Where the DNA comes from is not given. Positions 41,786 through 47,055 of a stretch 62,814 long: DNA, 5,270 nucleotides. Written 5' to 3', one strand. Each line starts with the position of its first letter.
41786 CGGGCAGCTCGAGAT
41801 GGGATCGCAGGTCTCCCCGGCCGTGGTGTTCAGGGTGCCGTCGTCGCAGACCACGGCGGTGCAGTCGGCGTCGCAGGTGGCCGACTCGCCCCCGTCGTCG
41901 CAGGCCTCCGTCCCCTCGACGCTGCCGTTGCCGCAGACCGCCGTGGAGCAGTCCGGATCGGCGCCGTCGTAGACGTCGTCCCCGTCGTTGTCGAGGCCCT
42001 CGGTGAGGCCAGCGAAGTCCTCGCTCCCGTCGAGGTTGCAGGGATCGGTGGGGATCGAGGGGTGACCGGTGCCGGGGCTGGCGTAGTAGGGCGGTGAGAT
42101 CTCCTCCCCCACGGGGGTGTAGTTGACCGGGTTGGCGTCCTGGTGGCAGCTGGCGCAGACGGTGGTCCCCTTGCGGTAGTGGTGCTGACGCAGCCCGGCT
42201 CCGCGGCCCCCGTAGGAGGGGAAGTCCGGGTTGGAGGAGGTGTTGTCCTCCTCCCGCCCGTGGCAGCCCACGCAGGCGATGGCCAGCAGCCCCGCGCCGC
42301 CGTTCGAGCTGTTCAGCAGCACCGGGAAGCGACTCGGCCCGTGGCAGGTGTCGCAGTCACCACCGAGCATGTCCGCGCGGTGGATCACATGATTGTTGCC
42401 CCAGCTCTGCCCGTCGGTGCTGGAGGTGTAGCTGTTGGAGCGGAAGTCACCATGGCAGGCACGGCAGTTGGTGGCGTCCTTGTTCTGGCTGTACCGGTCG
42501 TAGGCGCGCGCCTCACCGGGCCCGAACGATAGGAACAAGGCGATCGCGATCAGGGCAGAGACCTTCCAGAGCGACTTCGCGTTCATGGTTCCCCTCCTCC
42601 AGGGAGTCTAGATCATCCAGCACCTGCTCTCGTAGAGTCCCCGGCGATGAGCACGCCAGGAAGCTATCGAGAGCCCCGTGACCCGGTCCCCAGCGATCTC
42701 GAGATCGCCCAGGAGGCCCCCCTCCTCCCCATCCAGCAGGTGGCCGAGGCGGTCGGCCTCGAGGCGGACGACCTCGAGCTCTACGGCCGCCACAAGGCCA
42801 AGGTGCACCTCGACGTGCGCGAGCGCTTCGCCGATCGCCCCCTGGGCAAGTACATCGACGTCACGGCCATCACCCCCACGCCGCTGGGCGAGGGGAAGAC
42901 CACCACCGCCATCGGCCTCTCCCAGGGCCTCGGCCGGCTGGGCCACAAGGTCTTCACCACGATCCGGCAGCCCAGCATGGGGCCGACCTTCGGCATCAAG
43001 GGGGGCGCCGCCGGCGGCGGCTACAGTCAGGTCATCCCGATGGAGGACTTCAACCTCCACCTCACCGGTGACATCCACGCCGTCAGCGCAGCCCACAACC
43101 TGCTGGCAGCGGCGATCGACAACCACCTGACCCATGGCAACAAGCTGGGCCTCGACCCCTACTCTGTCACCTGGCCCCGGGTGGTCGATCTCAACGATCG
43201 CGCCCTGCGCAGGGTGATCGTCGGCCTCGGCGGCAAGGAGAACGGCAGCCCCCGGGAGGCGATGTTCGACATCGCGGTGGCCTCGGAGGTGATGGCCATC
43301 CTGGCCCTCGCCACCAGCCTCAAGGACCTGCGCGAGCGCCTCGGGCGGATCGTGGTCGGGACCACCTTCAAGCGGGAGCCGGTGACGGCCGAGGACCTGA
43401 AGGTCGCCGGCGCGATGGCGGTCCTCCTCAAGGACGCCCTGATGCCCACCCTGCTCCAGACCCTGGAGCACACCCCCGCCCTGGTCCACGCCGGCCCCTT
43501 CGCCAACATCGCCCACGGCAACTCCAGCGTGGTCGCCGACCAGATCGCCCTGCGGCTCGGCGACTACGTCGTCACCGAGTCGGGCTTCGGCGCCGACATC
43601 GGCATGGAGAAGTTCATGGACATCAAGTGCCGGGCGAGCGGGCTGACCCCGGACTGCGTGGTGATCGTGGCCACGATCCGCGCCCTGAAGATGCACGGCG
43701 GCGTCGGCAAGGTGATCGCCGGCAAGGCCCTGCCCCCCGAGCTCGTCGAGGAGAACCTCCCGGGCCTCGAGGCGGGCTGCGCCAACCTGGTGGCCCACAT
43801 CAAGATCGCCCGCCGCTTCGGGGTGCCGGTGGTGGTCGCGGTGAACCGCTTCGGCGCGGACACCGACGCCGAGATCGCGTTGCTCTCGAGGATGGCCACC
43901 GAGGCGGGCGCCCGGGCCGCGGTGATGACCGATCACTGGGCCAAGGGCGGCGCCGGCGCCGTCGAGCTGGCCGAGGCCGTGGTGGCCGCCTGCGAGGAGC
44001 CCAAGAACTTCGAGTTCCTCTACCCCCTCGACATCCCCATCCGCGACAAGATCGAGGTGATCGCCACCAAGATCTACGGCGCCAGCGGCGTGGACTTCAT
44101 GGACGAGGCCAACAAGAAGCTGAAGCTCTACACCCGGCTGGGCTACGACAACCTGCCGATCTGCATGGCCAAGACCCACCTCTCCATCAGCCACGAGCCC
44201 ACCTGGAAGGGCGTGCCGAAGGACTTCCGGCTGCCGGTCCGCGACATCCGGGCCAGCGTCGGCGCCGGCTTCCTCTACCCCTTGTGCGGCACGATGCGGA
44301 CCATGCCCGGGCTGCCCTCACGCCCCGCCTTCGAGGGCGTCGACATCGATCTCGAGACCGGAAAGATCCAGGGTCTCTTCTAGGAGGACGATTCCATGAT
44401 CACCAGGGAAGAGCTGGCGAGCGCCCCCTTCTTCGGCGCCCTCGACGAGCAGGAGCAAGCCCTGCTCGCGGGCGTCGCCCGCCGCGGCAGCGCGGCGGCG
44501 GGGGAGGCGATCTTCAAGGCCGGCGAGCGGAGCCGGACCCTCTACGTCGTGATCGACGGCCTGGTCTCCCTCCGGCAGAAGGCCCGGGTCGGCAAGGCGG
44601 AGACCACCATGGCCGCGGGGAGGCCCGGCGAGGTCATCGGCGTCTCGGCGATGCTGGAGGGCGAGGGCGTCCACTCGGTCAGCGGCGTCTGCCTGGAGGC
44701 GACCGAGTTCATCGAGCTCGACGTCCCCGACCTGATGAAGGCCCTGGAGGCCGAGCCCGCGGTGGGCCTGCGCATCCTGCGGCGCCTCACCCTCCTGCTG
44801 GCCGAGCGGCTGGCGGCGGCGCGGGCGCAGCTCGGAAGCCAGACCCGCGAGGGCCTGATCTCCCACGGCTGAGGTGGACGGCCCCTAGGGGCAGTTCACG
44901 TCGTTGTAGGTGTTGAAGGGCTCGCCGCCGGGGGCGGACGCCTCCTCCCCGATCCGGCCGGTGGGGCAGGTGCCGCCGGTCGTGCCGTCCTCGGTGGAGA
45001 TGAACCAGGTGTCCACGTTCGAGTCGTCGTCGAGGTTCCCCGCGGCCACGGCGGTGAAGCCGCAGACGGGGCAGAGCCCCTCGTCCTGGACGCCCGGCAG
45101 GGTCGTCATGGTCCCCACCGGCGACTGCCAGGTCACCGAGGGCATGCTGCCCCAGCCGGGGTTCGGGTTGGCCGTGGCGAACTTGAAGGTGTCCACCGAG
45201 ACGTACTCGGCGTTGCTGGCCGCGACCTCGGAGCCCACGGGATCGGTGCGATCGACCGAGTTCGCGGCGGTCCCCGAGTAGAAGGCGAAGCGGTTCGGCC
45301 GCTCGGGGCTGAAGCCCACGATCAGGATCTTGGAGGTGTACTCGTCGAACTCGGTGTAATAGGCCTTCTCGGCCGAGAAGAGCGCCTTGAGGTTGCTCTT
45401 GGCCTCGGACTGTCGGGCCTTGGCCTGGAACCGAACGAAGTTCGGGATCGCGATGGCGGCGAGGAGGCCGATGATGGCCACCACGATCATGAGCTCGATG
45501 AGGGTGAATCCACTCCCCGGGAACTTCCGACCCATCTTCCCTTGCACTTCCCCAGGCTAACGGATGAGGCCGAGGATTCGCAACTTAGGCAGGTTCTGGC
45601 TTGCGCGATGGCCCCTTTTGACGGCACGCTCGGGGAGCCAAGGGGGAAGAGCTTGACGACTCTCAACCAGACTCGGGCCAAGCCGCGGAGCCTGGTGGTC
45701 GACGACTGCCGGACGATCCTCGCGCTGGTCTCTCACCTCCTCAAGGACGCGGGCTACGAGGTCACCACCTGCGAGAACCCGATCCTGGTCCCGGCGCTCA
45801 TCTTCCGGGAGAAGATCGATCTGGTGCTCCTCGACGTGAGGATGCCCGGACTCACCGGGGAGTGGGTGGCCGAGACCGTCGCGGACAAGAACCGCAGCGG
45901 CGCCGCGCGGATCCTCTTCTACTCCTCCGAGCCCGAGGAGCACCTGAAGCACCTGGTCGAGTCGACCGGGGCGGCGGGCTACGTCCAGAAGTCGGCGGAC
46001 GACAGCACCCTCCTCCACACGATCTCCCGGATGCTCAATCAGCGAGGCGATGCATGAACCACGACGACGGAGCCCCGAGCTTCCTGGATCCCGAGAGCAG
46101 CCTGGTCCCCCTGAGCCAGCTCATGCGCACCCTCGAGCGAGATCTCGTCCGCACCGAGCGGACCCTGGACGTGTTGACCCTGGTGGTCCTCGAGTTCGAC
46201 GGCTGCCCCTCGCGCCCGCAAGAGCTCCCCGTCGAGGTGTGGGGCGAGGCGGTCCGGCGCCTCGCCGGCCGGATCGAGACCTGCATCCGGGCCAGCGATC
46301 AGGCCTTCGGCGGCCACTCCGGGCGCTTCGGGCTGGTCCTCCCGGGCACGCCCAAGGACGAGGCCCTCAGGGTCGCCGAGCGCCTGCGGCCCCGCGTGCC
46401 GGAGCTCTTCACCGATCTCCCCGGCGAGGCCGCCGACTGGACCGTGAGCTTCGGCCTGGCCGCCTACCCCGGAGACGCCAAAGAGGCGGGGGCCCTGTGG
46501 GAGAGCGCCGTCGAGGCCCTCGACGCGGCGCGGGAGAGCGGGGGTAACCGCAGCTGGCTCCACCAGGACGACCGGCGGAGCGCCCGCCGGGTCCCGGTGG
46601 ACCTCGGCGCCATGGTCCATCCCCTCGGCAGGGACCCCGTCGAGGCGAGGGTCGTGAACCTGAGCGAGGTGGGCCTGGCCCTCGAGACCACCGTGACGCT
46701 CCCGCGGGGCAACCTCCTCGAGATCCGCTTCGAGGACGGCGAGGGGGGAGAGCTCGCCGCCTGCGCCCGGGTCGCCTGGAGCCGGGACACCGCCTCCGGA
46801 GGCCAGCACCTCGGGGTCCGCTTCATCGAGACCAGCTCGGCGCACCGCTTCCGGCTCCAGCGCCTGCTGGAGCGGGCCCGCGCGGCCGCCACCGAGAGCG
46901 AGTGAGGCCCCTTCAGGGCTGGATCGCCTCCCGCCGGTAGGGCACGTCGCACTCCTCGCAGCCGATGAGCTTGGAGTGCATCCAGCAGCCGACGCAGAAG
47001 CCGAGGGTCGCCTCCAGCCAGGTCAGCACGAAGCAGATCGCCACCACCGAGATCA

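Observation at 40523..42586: Tetra-heme cytochrome c fused to Myxococcus cysteine-rich repeats and a MYXO-CTERM sorting signal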

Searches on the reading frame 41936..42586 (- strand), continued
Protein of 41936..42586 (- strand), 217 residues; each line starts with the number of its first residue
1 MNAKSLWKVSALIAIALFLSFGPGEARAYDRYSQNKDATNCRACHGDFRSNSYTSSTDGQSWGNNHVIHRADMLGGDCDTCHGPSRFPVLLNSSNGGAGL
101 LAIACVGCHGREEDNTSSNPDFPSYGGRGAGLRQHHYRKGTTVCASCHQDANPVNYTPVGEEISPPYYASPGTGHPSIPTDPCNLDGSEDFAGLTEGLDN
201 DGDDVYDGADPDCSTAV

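Call 21: predict_structure(alignment_id=A1)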
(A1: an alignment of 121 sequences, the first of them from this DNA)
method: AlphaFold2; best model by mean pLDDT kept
length: 217 residues; sequences in the alignment: 121
mean_pLDDT: 89.2   pTM: 0.80
mean pLDDT of the five models: 89.2, 87.4, 86.9, 86.5, 82.7
residues with pLDDT >= 90: 144; 70-90: 58; 50-70: 14; < 50: 1
segments of 3 or more residues with pLDDT < 50: none
pLDDT, mean of each block of 10 residues (from residue 1): 82 93 68 92 86 80 90 95 94 96 95 97 93 94 91 96 95 94 84 78 91 75
secondary structure, 60 per line:
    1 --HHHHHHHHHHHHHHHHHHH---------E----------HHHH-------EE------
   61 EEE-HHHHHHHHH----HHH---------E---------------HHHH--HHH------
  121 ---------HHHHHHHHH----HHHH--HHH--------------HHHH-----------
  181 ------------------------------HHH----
elements in order: H3-21 H42-45 E61-63 H65-73 H106-109 H130-138 H143-146 H166-169

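Call 27: fold_search(model_id=the predicted structure, library=pdb)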
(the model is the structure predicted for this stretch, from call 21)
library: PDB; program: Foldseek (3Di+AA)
matches with E <= 10: 1; with E <= 0.001: 0
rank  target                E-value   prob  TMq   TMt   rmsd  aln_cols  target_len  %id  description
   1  1e8e_MODEL_1_A        7.5e+00  0.03  0.12  0.19  17.2       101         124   17  Solution Structure of Methylophilus methylotrophus Cytochrome c''. Insights into the Structural Basis of Haem- (released 2001-09-20)

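Call 28: search_solved_structures(query=A1, max_evalue=10, show_alignments=3)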
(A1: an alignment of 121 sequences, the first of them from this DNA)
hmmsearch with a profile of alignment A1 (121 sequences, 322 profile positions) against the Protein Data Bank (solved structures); distinct sequences matched with E-value up to 10: 11.
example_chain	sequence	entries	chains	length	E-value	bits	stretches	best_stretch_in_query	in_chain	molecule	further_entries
7eh9_A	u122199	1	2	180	0.041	16.5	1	237-304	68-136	Basal-body rod modification protein FlgD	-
7bhq_A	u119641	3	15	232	0.058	16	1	237-304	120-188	Basal-body rod modification protein FlgD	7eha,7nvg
3c12_A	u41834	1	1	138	0.073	15.7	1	241-308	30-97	Flagellar protein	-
3osv_A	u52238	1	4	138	0.31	13.6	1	235-305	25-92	Flagellar basal-body rod modification protein FlgD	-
7p0j_A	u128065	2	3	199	0.83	12.2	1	48-77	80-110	DNA damage response protein Mdb1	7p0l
9g83_v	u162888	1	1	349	0.95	12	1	39-74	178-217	Cbb3-type cytochrome c oxidase subunit CcoP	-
4zzf_A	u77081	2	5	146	1.1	11.8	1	247-316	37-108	Flagellar basal body rod modification protein | Basal-body rod modification protein FlgD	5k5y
4zzk_A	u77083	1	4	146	1.1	11.8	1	247-316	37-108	Basal-body rod modification protein FlgD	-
22yz_A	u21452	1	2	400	1.5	11.4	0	181-226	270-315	Type III effector protein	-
22za_A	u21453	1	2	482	1.9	11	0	190-309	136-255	Type III effector protein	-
7ppp_A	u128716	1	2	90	7.3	9.1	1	40-60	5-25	Zinc finger protein 276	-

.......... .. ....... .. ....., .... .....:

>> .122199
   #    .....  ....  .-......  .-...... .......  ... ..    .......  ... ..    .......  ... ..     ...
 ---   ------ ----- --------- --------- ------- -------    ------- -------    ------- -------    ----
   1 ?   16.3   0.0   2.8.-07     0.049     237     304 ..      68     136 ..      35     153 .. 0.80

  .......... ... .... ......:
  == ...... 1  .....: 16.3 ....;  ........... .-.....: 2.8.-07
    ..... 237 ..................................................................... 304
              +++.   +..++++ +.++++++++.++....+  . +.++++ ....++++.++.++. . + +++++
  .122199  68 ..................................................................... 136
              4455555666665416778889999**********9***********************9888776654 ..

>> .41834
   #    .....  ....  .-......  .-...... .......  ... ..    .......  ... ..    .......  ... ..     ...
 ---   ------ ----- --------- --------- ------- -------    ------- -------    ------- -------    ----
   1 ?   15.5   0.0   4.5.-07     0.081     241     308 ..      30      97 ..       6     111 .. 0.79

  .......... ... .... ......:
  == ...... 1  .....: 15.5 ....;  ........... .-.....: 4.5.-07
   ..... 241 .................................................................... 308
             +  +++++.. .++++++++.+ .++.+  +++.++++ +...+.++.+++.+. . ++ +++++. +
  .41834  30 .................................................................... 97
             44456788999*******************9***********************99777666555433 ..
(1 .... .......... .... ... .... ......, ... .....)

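Call 31: search_protein_families(library=ncbifam, alignment_id=A1, max_evalue=0.01)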
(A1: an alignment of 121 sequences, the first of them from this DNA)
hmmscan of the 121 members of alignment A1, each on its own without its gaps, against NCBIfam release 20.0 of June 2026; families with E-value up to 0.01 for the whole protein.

A. member 1, seq(217 aa): 5 families
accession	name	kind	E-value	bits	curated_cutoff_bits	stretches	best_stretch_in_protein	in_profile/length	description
NF033662.1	acid_disulf_rpt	repeat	0.0002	21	41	1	196-215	9-28/32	acidic double-disulfide repeat-containing protein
TIGR03508.1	decahem_SO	subfamily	0.00055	19.5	192.2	0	39-86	3-45/258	DmsE family decaheme c-type cytochrome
NF041028.1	decahem_GSU2203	exception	0.0015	17.8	325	1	32-153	61-160/317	GSU2203 family decaheme c-type cytochrome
TIGR01905.1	paired_CXXCH_1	subfamily_domain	0.0016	18.3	25.2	0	139-152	27-40/41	doubled CXXCH domain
NF041198.1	UshA_like_PCGU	equivalog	0.0058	15.2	275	1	34-116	436-515/519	UshA-like (seleno)protein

B. families by the number of members that match (of 121 scanned): 43 families (the first 25 are shown)
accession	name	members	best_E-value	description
NF033662.1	acid_disulf_rpt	69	4.9e-06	acidic double-disulfide repeat-containing protein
TIGR03508.1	decahem_SO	67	5.8e-06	DmsE family decaheme c-type cytochrome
TIGR03507.1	decahem_SO1788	63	5.4e-07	OmcA/MtrC family decaheme c-type cytochrome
NF052323.1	T9SSA_dep_M6i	55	2.9e-08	T9SS-dependent M6-like inactivated metalloprotease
NF033707.1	T9SS_sortase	53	6.9e-11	type IX secretion system sortase PorU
TIGR04183.1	Por_Secre_tail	53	1.2e-09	T9SS type A sorting domain-containing protein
NF041198.1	UshA_like_PCGU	39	2.8e-06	UshA-like (seleno)protein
NF038113.1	T9SSA_dep_M36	34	2.5e-06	T9SS-dependent M36 family metallopeptidase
NF005176.1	PRK06655.1-1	30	8.6e-09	flagellar hook assembly protein FlgD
NF041028.1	decahem_GSU2203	26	2.7e-05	GSU2203 family decaheme c-type cytochrome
NF009276.0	PRK12633.1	23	1.8e-08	flagellar basal body rod modification protein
NF045713.1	CxxCH_16_HmcA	23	7e-05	sulfate respiration complex hexadecaheme cytochrome HmcA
NF041781.1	mnquin_red_QrcA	22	0.00062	menaquinone reductase multiheme cytochrome c subunit QrcA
NF009453.0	PRK12813.1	19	1.4e-05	flagellar basal body rod modification protein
NF052228.1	T9SS_PorZ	19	1.8e-05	type IX secretion system anionic LPS delivery protein PorZ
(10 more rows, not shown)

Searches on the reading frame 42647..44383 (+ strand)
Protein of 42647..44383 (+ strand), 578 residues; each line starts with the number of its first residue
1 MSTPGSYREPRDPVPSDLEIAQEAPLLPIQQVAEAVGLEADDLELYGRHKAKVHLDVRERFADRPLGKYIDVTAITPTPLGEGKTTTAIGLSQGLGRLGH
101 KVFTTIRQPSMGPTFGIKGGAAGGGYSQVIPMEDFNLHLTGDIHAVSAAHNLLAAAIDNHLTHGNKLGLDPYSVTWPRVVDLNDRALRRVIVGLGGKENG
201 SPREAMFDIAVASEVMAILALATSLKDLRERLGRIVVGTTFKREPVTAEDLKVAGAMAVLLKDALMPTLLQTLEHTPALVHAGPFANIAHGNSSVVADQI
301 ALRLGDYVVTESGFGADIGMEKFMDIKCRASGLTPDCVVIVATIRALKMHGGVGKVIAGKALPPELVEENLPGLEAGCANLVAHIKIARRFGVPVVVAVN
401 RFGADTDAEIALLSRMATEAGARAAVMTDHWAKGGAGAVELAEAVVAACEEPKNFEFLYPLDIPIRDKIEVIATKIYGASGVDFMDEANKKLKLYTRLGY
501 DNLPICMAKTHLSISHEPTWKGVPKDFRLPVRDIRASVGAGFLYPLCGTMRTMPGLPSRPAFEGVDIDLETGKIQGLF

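Call 30: find_encoding_contigs(protein=window:42647-44383:+, flank=3000, max_places=4)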
Protein window:42647-44383:+ (578 aa): no gene with exactly this product is on record in the collection.

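Call 41: search_protein_families(library=pfam, proteins=[window:42647-44383:+], max_evalue=0.001)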
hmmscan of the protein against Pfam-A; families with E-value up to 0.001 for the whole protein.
window:42647-44383:+ (578 aa): 1 family
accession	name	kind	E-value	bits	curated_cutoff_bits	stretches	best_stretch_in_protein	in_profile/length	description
PF01268.25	FTHFS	-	2.5e-263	874.8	27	1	16-578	2-556/556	Formate--tetrahydrofolate ligase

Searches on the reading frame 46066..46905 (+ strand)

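Call 42: search_protein_families(library=ncbifam, proteins=[window:46066-46905:+], max_evalue=0.001)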
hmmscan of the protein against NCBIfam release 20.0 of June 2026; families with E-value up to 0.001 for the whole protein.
window:46066-46905:+ (279 aa): 8 families
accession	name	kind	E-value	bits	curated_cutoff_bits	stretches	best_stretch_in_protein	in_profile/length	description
TIGR00254.1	GGDEF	domain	8.8e-11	41.8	37.4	1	20-164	20-165/168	diguanylate cyclase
NF007135.0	PRK09581.1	equivalog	4e-09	35.8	474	1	59-164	346-453/457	PleD family two-component system response regulator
NF038266.1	diguan_SiaD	equivalog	6.8e-09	35.5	290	1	16-162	105-251/252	biofilm regulation diguanylate cyclase SiaD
TIGR02266.1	gmx_TIGR02266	paralog_domain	1.6e-08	34.6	68.7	1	191-268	16-95/96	TIGR02266 family protein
NF041606.1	dguan_cyc_DgcA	equivalog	2.5e-08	33.2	370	1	64-163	237-336/340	diguanylate cyclase DgcA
NF007380.0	PRK09894.1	equivalog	4.9e-06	26.1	256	1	63-170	185-291/296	diguanylate cyclase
NF051473.1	DigCycDgcsShew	equivalog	2.7e-05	23.7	400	1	21-161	151-286/291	diguanylate cyclase DgcS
NF050064.1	BlResRespRegCbrR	equivalog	0.00095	18.2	600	0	8-162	257-410/415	bile resistance response regulator CbrR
